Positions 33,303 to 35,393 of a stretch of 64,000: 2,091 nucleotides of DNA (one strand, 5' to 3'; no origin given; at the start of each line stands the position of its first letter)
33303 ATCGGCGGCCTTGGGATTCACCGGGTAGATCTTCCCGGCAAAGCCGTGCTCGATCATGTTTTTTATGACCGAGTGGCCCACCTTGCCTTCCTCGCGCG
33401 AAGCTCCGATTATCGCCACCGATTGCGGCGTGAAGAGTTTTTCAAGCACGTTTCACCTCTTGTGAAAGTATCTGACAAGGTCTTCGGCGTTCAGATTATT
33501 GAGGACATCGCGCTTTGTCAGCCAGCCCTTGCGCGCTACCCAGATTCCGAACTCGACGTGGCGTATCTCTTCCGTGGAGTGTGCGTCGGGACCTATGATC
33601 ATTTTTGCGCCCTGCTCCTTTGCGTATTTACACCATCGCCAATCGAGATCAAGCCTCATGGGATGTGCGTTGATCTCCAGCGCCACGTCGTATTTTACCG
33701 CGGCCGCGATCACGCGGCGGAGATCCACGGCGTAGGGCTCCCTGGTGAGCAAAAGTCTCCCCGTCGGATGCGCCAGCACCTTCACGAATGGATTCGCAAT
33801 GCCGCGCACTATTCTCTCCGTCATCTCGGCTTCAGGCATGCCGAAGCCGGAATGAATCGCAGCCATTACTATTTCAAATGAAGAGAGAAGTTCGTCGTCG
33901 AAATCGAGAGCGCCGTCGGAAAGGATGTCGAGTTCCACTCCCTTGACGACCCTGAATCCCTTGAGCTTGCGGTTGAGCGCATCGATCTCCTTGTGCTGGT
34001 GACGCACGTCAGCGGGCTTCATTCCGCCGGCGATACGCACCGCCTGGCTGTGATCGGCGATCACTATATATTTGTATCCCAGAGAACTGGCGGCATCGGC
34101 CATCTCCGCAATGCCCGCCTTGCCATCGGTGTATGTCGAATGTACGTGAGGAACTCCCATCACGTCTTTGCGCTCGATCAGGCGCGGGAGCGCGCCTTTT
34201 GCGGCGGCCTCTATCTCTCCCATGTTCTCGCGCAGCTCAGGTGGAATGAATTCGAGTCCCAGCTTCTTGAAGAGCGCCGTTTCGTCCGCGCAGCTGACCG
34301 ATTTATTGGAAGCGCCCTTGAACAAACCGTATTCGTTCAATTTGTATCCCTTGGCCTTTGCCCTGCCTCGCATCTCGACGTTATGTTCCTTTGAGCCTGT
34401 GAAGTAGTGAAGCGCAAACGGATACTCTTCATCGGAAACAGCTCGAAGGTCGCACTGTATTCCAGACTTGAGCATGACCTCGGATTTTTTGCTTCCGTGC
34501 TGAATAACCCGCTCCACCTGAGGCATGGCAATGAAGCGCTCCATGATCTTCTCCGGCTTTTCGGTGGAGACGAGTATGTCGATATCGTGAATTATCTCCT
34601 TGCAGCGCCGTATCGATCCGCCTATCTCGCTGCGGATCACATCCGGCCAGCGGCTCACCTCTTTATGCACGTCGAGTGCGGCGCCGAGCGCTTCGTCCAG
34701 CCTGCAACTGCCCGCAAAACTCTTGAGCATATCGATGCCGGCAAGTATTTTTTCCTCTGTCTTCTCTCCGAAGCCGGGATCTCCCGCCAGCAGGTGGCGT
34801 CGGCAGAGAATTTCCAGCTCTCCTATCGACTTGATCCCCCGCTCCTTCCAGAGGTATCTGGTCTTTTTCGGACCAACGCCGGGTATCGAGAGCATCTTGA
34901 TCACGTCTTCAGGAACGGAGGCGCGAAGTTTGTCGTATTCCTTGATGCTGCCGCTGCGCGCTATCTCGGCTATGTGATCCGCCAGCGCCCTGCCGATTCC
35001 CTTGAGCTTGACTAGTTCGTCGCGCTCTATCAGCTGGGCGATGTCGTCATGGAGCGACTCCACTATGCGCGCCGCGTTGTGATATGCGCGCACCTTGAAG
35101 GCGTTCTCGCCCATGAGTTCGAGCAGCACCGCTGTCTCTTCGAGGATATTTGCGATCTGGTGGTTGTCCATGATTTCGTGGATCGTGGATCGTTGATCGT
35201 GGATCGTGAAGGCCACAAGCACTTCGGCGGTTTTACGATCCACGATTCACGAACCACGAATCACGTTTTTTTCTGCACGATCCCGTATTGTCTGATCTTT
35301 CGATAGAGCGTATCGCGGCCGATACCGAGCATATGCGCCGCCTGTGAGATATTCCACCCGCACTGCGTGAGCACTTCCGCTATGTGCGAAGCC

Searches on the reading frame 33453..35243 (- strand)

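Call 73: search_protein_families(library=pfam, proteins=[window:33453-35243:-], max_evalue=0.00001)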
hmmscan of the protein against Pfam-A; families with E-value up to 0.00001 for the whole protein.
window:33453-35243:- (596 aa): 5 families
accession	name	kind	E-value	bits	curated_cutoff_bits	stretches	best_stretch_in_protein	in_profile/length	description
PF14791.11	DNA_pol_B_thumb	-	1.2e-25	89.6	25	1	277-339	1-63/63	DNA polymerase beta thumb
PF14716.13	HHH_8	-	3.3e-19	69.5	30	1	25-99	1-72/73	Helix-hairpin-helix domain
PF14520.12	HHH_5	-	2.4e-11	44.4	27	1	116-168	3-53/57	Helix-hairpin-helix domain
PF02811.25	PHP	-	7.2e-07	30.1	26.4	1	366-527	3-164/164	PHP domain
PF00633.29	HHH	-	4.2e-06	26.8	24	0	74-94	10-30/30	Helix-hairpin-helix motif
